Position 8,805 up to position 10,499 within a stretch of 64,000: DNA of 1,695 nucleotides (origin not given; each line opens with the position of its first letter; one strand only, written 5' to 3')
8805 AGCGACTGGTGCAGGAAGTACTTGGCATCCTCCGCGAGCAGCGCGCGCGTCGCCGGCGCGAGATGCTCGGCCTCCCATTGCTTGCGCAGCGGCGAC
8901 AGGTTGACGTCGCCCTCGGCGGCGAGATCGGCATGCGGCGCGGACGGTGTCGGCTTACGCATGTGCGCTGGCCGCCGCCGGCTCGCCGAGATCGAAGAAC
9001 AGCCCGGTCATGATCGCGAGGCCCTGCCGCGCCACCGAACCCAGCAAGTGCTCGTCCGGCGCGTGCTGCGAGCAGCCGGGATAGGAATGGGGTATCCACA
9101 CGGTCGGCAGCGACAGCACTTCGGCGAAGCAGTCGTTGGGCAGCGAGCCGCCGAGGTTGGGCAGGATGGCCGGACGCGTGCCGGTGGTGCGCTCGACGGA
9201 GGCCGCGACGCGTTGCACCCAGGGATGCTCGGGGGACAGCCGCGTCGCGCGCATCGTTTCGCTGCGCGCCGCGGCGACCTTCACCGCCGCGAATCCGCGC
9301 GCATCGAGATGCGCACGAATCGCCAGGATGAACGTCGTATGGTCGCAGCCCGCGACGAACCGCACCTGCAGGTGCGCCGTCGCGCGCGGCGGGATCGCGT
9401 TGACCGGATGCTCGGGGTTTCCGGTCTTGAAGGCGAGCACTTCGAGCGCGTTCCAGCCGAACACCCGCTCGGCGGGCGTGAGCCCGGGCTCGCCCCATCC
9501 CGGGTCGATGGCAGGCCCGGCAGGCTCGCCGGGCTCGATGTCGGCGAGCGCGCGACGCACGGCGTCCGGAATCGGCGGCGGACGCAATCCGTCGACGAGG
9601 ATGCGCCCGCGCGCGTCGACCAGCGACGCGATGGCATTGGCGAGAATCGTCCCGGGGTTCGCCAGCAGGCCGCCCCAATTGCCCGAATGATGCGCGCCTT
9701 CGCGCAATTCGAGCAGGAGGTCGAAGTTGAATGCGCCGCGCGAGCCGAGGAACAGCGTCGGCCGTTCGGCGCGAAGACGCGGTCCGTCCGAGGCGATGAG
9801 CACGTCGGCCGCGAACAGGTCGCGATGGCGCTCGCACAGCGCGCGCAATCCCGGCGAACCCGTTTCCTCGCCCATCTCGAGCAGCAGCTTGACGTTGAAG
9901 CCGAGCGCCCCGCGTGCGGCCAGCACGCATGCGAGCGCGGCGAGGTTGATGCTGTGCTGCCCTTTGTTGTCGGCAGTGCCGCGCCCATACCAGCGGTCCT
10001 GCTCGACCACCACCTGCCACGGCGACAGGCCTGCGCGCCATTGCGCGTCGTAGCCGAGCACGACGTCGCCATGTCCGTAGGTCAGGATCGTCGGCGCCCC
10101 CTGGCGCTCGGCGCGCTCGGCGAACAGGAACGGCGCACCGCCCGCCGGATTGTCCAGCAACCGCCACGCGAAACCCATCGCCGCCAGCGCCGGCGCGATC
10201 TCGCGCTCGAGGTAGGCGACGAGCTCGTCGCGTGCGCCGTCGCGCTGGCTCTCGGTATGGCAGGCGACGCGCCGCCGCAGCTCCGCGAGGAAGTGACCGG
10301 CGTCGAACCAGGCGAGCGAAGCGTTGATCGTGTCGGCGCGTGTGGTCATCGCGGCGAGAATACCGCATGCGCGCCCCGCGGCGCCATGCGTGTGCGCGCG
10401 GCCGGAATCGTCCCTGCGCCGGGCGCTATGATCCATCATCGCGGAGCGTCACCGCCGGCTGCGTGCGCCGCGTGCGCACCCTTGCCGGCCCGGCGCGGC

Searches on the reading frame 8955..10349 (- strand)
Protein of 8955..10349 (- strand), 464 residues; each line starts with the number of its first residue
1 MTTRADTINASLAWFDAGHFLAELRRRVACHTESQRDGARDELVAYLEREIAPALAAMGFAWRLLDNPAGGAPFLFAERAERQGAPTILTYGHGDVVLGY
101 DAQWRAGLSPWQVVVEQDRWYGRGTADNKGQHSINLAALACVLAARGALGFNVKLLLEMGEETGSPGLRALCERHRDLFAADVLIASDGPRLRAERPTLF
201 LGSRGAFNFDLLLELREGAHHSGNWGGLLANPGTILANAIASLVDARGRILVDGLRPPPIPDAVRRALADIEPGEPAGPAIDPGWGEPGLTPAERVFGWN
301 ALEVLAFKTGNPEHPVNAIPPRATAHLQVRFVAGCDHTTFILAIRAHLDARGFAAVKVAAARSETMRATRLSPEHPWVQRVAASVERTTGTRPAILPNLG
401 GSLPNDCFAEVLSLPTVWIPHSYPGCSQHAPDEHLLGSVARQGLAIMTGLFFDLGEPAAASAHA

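Call 7: search_protein_families(library=pfam, proteins=[window:8955-10349:-])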
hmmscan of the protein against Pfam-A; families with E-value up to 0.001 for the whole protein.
window:8955-10349:- (464 aa): 2 families
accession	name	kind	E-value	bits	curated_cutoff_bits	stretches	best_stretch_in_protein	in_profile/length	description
PF01546.33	Peptidase_M20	-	3.5e-18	66.7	24.6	1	90-450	2-203/206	Peptidase family M20/M25/M40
PF07687.19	M20_dimer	-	1.3e-06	28.7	21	1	217-351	15-102/107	Peptidase dimerisation domain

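Call 8: search_protein_families(library=ncbifam, proteins=[window:8955-10349:-])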
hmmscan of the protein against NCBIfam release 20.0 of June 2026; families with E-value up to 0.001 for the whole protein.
window:8955-10349:- (464 aa): 28 families (the best 25 are shown)
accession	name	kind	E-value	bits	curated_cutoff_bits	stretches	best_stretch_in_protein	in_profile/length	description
NF005478.0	PRK07079.1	subfamily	1.4e-224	746.3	330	1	3-460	2-460/469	hypothetical protein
NF005914.0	PRK07907.1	subfamily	1.8e-53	182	300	1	22-435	22-434/456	hypothetical protein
NF006053.0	PRK08201.1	equivalog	2.8e-53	181.4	441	1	69-449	63-448/458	dipeptidase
NF006579.0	PRK09104.1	subfamily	2.6e-35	122.3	327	1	52-434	51-442/465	hypothetical protein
NF005034.0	PRK06446.1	subfamily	8.1e-28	97.4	369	2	71-254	49-228/436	hypothetical protein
NF005710.0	PRK07522.1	subfamily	7.5e-15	55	412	1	50-175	34-155/391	acetylornithine deacetylase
TIGR01892.1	AcOrn-deacetyl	equivalog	2.6e-14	53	297.7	1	25-188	4-156/365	acetylornithine deacetylase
TIGR01910.1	DapE-ArgE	subfamily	5.9e-13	48.8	217.6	1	77-189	56-166/373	ArgE/DapE family deacylase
NF009557.0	PRK13009.1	equivalog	1.4e-12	47.5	284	1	51-173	29-147/377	succinyl-diaminopimelate desuccinylase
NF006399.0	PRK08651.1-2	equivalog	3e-12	46.2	381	1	53-188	36-165/405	succinyl-diaminopimelate desuccinylase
NF010589.0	PRK13983.1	equivalog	7e-12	45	333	1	77-185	77-185/409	M20 family metallo-hydrolase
NF006596.0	PRK09133.1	subfamily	7.8e-12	44.5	349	1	86-190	103-205/474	hypothetical protein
NF004809.0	PRK06156.1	equivalog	2.7e-10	39.9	438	1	91-190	168-269/573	dipeptidase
NF006365.0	PRK08588.1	subfamily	3e-09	36.7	289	1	84-175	63-153/383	succinyl-diaminopimelate desuccinylase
NF006400.0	PRK08651.1-3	equivalog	8.6e-09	34.6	374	1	82-230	80-220/410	succinyl-diaminopimelate desuccinylase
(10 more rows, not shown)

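Call 18: find_homologous_proteins(query=window:8955-10349:-)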
Query window:8955-10349:- (464 aa): 8000 proteins with E <= 0.001 among 8000 candidates; the best 120 are listed.
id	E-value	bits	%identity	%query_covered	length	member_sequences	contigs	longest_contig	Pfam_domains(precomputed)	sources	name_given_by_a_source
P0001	5.6e-296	1000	95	100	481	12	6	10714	PF01546.34,PF07687.20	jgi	jgi:acetylornithine deacetylase/succinyl-diaminopimelate desuccinylase-like protein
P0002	2.9e-270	915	87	100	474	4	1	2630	PF01546.34,PF07687.20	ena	-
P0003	2.6e-261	886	85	99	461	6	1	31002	PF01546.34,PF07687.20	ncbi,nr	ncbi:MAG: M20 family metallopeptidase [Betaproteobacteria bacterium]|nr:M20 family metallopeptidase 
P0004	4.8e-261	885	85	99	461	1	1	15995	PF01546.34,PF07687.20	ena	-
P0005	7.2e-261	884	85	99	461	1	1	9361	PF01546.34,PF07687.20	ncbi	-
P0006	2.8e-260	882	84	99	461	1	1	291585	PF01546.34,PF07687.20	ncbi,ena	-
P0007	5.0e-260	881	84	99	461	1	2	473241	PF01546.34,PF07687.20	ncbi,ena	-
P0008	1.3e-258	877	84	99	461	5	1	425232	PF01546.34,PF07687.20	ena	-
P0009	6.7e-258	874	84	99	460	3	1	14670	PF01546.34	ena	-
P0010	2.3e-255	866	83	99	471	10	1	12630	PF01546.34,PF07687.20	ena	-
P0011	7.4e-254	861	82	99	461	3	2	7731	PF01546.34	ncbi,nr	ncbi:MAG TPA: M20 family metallopeptidase [Casimicrobiaceae bacterium]|nr:M20 family metallopeptidas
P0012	1.5e-253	860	82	98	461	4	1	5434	PF01546.34,PF07687.20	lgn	-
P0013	8.7e-253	858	83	99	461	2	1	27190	PF01546.34,PF07687.20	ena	-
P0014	3.5e-250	849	81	98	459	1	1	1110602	PF01546.34,PF07687.20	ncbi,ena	-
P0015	3.9e-249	845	81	98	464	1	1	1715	PF01546.34,PF07687.20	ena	-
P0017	1.7e-248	843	81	100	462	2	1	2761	PF01546.34,PF07687.20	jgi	jgi:acetylornithine deacetylase/succinyl-diaminopimelate desuccinylase-like protein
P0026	7.0e-243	825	81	99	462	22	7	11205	PF01546.34,PF07687.20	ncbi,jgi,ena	jgi:acetylornithine deacetylase/succinyl-diaminopimelate desuccinylase-like protein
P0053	9.9e-230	782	76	98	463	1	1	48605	PF01546.34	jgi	jgi:acetylornithine deacetylase/succinyl-diaminopimelate desuccinylase-like protein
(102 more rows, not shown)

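Call 19: find_related_loci(query=window:8955-10349:-, collection=genome_contigs, flank=10000)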
Query window:8955-10349:- (464 aa) in genome_contigs; peptide patterns used: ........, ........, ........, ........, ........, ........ (x = any residue, [..] = any of these).
359 stretches matched a pattern; 282 encode a relative of the query (tblastn E <= 1e-3); the best 80 are kept; 80 distinct loci.
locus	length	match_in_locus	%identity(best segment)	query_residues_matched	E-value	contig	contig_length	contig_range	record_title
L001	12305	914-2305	98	1-464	0e+0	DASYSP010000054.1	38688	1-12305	MAG TPA_asm: Casimicrobiaceae bacterium isolate SMAG_U4541 k141_2332765, whole genome shotgun sequence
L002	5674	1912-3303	95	1-464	0e+0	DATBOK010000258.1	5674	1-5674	MAG TPA_asm: Casimicrobiaceae bacterium isolate SMAG_U4049 k141_2083481, whole genome shotgun sequence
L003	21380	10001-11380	84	1-460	0e+0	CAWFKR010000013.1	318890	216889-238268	MAG: uncultured proteobacterium isolate MFD01872.bin.1.112 genome assembly, contig: contig_42328, whole genome shotgun s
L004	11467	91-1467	83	1-459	0e+0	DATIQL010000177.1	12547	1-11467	MAG TPA_asm: Casimicrobiaceae bacterium isolate SMAG_U15876 k141_861631, whole genome shotgun sequence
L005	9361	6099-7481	85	1-461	0e+0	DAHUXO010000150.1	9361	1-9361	MAG TPA_asm: Betaproteobacteria bacterium isolate clean1652 k141_776431, whole genome shotgun sequence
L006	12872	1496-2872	83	1-459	0e+0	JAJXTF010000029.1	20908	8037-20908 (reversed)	MAG: Proteobacteria bacterium isolate BP4.bin38 NODE_2782_length_20908_cov_2.394736, whole genome shotgun sequence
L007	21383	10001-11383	85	1-461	0e+0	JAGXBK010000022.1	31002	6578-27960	MAG: Betaproteobacteria bacterium isolate REEB99 contig-150_1690, whole genome shotgun sequence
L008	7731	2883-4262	82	1-460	0e+0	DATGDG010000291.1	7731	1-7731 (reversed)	MAG TPA_asm: Casimicrobiaceae bacterium isolate SMAG_U9668 k141_397452, whole genome shotgun sequence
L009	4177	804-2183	81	1-461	0e+0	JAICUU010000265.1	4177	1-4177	MAG: Burkholderiales bacterium isolate GZL_ISSM_2_bin.107 k141_4709171_length_4177_cov_15.0979, whole genome shotgun seq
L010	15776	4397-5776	83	1-460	0e+0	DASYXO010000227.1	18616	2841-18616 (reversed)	MAG TPA_asm: Casimicrobiaceae bacterium isolate SMAG_U6310 k141_26015, whole genome shotgun sequence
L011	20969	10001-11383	76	1-461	0e+0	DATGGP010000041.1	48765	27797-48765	MAG TPA_asm: Casimicrobiaceae bacterium isolate SMAG_U9757 k141_326001, whole genome shotgun sequence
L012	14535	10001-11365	76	1-455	0e+0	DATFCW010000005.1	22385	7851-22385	MAG TPA_asm: Casimicrobiaceae bacterium isolate SMAG_U8564 k141_1319095, whole genome shotgun sequence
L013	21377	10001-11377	79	1-458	0e+0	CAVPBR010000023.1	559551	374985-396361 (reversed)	MAG: uncultured beta proteobacterium isolate MFD00031.bin.2.84 genome assembly, contig: contig_9104, whole genome shotgu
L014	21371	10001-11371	81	4-460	0e+0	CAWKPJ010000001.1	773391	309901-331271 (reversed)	MAG: uncultured beta proteobacterium isolate MFD03066.bin.2.155 genome assembly, contig: contig_11701, whole genome shot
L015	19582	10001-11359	75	3-455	0e+0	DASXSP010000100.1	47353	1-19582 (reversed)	MAG TPA_asm: Casimicrobiaceae bacterium isolate SMAG_U4669 k141_1884953, whole genome shotgun sequence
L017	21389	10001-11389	73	3-464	0e+0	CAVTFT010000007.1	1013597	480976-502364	MAG: uncultured beta proteobacterium isolate MFD00822.bin.1.66 genome assembly, contig: contig_31165, whole genome shotg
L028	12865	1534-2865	72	20-462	0e+0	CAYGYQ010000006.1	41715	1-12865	MAG TPA_asm: uncultured Bordetella sp. isolate ERP119294_co1_452 genome assembly, contig: NODE_967_length_41715_cov_9.77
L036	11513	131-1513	69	3-460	0e+0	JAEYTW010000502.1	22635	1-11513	MAG: Proteobacteria bacterium isolate OH_CBlB_147 k127_3478044, whole genome shotgun sequence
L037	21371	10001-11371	68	3-456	0e+0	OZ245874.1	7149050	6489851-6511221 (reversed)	MAG: Ferrovibrionaceae bacterium isolate 0e66bcf5-867a-4da0-8eac-4ee34a6bdae9 genome assembly, chromosome: 1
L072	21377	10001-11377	64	3-460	0e+0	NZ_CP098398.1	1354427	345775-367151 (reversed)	Burkholderia lata strain JAB02 chromosome 3, complete sequence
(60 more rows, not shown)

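Call 45: search_protein_families(library=pfam, proteins=[L037:8029-9030:+, L028:5339-6391:-, L037:6242-7159:+, L037:7161-8057:+, L036:1531-2673:+, L003:11486-16315:+, L017:6400-10089:-, L017:11605-12579:+, L006:194-1468:+, L072:8969-9916:-], max_evalue=0.00001)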
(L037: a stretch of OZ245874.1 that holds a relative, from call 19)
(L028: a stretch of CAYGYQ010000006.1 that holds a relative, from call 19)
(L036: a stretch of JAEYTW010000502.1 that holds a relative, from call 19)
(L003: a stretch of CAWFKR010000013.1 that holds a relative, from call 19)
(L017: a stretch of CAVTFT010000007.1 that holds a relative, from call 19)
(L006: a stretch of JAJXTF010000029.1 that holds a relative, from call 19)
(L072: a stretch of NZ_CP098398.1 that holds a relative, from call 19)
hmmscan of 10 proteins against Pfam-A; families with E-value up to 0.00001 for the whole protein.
L037:8029-9030:+ (333 aa): 2 families
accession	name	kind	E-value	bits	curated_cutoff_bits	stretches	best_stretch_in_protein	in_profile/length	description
PF00005.33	ABC_tran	-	2e-26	93.7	25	1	37-195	2-137/137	ABC transporter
PF08352.17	oligo_HPY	-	3.7e-17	62.9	27.1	1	246-312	1-65/65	Oligopeptide/dipeptide transporter, C-terminal region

L028:5339-6391:- (350 aa): 1 family
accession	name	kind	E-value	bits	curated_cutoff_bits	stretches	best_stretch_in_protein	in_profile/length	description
PF03401.19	TctC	-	9.3e-42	143.9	27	1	79-304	9-236/274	Tripartite tricarboxylate transporter family receptor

L037:6242-7159:+ (305 aa): 2 families
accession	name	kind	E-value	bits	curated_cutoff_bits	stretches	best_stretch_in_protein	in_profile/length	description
PF00528.27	BPD_transp_1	-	6.5e-42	143.8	26.4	1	112-303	1-183/184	Binding-protein-dependent transport system inner membrane component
PF19300.4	BPD_transp_1_N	-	3.2e-13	50.3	23.8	1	1-100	1-113/114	Binding-prot-dependent transport system membrane comp, N-term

L037:7161-8057:+ (298 aa): 2 families
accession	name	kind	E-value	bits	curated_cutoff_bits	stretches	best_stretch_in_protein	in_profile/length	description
PF00528.27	BPD_transp_1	-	1.4e-23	84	26.4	1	114-294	1-180/184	Binding-protein-dependent transport system inner membrane component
PF12911.12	OppC_N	-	5.1e-13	49.1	23.9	1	16-67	2-53/53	N-terminal TM domain of oligopeptide transport permease C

L036:1531-2673:+ (380 aa): 2 families
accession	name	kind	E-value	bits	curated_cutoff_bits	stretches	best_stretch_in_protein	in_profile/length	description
PF01546.33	Peptidase_M20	-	6.5e-23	82.2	24.6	1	81-377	1-205/206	Peptidase family M20/M25/M40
PF07687.19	M20_dimer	-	6.1e-21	74.8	21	1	182-282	1-104/107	Peptidase dimerisation domain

L003:11486-16315:+ (1609 aa): 8 families
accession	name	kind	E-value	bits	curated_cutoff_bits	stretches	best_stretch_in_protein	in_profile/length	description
PF05088.18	Bac_GDH_CD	-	1.6e-263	875.1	22.8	1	730-1224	2-496/497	Bacterial NAD-glutamate dehydrogenase, catalytic domain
PF21074.2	GDH_C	-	4.8e-125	417.7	26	1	1269-1606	1-338/339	Glutamate dehydrogenase, C-terminal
PF21075.3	GDH_ACT1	-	2.7e-57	193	23.7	1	35-175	1-143/144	Glutamate dehydrogenase, ACT1 domain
PF21076.3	GDH_ACT2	-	2.2e-30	105.5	22.8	1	406-494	1-89/90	Glutamate dehydrogenase, ACT2 domain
PF21077.3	GDH_ACT3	-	1e-28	99.3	22.2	1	551-622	2-73/80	Glutamate dehydrogenase, ACT3 domain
PF21078.2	GDH_HM3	-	4.7e-28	97.5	24.6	1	648-713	1-66/66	Glutamate dehydrogenase, helical motif 3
PF21073.2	GDH_HM1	-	9.8e-22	77.1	21.2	1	343-402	1-60/60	Glutamate dehydrogenase, helical motif 1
PF21079.2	GDH_HM2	-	5e-18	65.2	21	1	501-545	1-45/45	Glutamate dehydrogenase, helical motif 2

L017:6400-10089:- (1229 aa): 0 families

L017:11605-12579:+ (324 aa): 1 family
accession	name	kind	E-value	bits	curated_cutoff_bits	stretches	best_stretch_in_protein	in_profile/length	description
PF10947.13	DUF2628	-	1.4e-08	35.5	23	1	72-161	13-93/93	Protein of unknown function (DUF2628)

L006:194-1468:+ (424 aa): 2 families
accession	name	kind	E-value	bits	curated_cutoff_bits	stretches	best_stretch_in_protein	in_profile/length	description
PF00155.27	Aminotran_1_2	-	8.7e-56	190.1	19.7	1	68-407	9-355/361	Aminotransferase class I and II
PF01053.26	Cys_Met_Meta_PP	-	9.8e-07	28.1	27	1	122-234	70-175/381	Cys/Met metabolism PLP-dependent enzyme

L072:8969-9916:- (315 aa): 2 families
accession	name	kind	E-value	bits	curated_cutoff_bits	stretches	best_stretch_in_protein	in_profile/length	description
PF03466.25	LysR_substrate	-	5.9e-35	121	28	1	107-310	5-207/209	LysR substrate binding domain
PF00126.33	HTH_1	-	6.7e-22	77.6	26.6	1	22-79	3-60/60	Bacterial regulatory helix-turn-helix protein, lysR family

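Call 51: search_solved_structures(query=window:8955-10349:-, max_evalue=1e-10, show_alignments=1)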
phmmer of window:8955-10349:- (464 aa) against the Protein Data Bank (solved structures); distinct sequences matched with E-value up to 1e-10: 6.
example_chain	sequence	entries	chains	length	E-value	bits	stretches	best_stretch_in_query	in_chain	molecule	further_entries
4mmo_A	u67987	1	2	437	2e-27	99.5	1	69-434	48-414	Sso-CP2 metallo-carboxypetidase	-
2pok_A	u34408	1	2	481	3.2e-25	92.2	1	71-434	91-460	Peptidase, M20/M25/M40 family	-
3dlj_A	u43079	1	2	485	1.8e-21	79.9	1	73-261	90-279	Beta-Ala-His dipeptidase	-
2zof_A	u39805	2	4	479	4e-16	62.2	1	73-261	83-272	Cytosolic non-specific dipeptidase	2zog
4ruh_A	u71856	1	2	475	4.7e-16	62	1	75-256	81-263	Cytosolic non-specific dipeptidase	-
4g1p_A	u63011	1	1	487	6.1e-15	58.3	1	81-272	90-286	Cys-Gly metallodipeptidase DUG1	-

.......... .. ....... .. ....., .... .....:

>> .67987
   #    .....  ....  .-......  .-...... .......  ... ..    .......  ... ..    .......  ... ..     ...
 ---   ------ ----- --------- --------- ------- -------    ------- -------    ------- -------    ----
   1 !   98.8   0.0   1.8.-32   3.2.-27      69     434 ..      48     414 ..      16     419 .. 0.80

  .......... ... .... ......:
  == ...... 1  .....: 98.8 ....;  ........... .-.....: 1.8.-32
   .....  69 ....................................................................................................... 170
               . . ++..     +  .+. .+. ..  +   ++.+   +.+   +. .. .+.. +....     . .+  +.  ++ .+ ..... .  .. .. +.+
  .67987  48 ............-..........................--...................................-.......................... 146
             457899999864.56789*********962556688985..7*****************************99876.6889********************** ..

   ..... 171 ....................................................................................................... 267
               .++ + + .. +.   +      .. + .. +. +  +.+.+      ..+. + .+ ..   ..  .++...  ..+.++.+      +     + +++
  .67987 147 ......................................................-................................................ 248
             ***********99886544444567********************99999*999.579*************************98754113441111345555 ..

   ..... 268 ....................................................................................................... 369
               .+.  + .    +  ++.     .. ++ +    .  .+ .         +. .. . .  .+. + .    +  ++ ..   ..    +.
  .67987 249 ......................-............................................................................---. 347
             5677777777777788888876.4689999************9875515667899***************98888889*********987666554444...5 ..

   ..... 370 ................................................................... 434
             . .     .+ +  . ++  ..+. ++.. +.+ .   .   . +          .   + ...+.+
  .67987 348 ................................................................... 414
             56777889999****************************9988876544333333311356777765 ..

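Call 56: find_encoding_contigs(protein=P0026, flank=6000, max_places=7)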
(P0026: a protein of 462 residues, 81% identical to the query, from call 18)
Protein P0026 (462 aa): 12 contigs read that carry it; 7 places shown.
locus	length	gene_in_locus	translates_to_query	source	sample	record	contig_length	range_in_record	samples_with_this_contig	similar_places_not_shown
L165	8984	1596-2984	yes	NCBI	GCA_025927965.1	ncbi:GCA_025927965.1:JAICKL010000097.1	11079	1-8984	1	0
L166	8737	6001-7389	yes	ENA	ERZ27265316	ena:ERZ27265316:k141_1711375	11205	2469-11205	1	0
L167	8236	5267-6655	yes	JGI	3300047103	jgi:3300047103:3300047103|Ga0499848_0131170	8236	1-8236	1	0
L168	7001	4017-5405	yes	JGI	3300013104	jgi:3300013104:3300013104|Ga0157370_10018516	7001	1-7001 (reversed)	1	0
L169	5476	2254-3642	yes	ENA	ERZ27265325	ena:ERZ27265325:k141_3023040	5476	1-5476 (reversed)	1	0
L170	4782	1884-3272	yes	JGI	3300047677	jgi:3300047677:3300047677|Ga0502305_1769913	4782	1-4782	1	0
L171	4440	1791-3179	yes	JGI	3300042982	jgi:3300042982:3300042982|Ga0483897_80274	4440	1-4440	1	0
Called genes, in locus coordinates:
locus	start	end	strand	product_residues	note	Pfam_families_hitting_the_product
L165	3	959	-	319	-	?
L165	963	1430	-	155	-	PF07331:TctB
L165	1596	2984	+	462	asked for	PF01546:Peptidase_M20, PF07687:M20_dimer (weak)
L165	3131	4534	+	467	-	PF00202:Aminotran_3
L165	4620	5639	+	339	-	PF00389:2-Hacid_dh, PF02826:2-Hacid_dh_C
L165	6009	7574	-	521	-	PF00370:FGGY_N, PF02782:FGGY_C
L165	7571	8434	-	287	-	PF00005:ABC_tran, PF13304:AAA_21 (faint)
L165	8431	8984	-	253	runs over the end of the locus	PF00528:BPD_transp_1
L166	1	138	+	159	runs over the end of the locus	-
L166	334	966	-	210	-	-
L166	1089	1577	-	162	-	PF05981:CreA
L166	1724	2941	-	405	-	PF15780:ASH (weak), PF22073:Cep192_D4 (faint), PF22544:HYDIN_VesB_CFA65-like_Ig, PF18885:DUF5648 (faint)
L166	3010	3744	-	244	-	PF14497:GST_C_3, PF13410:GST_C_2 (weak)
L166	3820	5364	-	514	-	PF01970:TctA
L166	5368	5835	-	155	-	PF07331:TctB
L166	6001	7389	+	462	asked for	PF01546:Peptidase_M20, PF07687:M20_dimer (weak)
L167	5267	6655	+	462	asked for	PF01546:Peptidase_M20, PF07687:M20_dimer (weak)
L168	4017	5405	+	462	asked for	PF01546:Peptidase_M20, PF07687:M20_dimer (weak)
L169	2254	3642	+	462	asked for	PF01546:Peptidase_M20, PF07687:M20_dimer (weak)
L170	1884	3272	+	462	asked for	PF01546:Peptidase_M20, PF07687:M20_dimer (weak)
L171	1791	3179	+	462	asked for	PF01546:Peptidase_M20, PF07687:M20_dimer (weak)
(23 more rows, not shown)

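Call 57: find_encoding_contigs(protein=P0002, flank=6000, max_places=4)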
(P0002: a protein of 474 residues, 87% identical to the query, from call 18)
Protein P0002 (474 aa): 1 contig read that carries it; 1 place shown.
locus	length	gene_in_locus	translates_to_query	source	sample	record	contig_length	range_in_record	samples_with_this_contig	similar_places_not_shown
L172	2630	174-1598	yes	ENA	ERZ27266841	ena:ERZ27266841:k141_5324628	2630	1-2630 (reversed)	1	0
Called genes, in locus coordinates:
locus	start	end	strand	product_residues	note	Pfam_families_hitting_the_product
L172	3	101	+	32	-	?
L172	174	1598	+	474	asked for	PF01546:Peptidase_M20, PF07687:M20_dimer (weak)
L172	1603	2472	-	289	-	PF04187:Cofac_haem_bdg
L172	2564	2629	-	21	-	?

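Call 58: find_encoding_contigs(protein=P0017, flank=6000, max_places=3)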
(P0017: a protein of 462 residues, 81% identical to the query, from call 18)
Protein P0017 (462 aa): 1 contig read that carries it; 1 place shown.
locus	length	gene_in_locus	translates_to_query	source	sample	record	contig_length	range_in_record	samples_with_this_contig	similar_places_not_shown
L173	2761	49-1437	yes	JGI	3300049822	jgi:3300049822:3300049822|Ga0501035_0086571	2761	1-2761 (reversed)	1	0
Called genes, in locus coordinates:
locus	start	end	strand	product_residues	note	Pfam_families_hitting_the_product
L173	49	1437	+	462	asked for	PF01546:Peptidase_M20, PF07687:M20_dimer (weak)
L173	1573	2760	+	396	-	?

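Call 59: find_encoding_contigs(protein=P0053, flank=8000, max_places=2)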
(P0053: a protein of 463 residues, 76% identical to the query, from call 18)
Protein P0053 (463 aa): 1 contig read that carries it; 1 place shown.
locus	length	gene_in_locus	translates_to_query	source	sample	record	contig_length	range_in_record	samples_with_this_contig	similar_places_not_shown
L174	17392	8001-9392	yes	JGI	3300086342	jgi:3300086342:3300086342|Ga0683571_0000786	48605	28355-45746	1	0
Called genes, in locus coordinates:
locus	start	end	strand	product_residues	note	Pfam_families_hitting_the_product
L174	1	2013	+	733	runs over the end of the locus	PF13675:PilJ, PF00015:MCPsignal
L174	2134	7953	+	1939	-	PF26379:FimL_2nd, PF27543:FimL_C, PF01627:Hpt, PF02518:HATPase_c, PF01584:CheW, PF00072:Response_reg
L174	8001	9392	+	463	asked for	PF01546:Peptidase_M20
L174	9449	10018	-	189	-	-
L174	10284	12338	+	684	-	PF00009:GTP_EFTU, PF01926:MMR_HSR1 (faint), PF22042:EF-G_D2, PF14492:EFG_III, PF03764:EFG_IV, PF00679:EFG_C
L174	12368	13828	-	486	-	PF01734:Patatin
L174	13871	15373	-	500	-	PF00875:DNA_photolyase, PF03441:FAD_binding_7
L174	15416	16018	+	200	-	PF02622:DUF179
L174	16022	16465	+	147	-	PF03652:RuvX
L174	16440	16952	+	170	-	PF00156:Pribosyltran, PF14681:UPRTase (weak)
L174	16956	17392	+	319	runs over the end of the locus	PF02729:OTCace_N, PF00185:OTCace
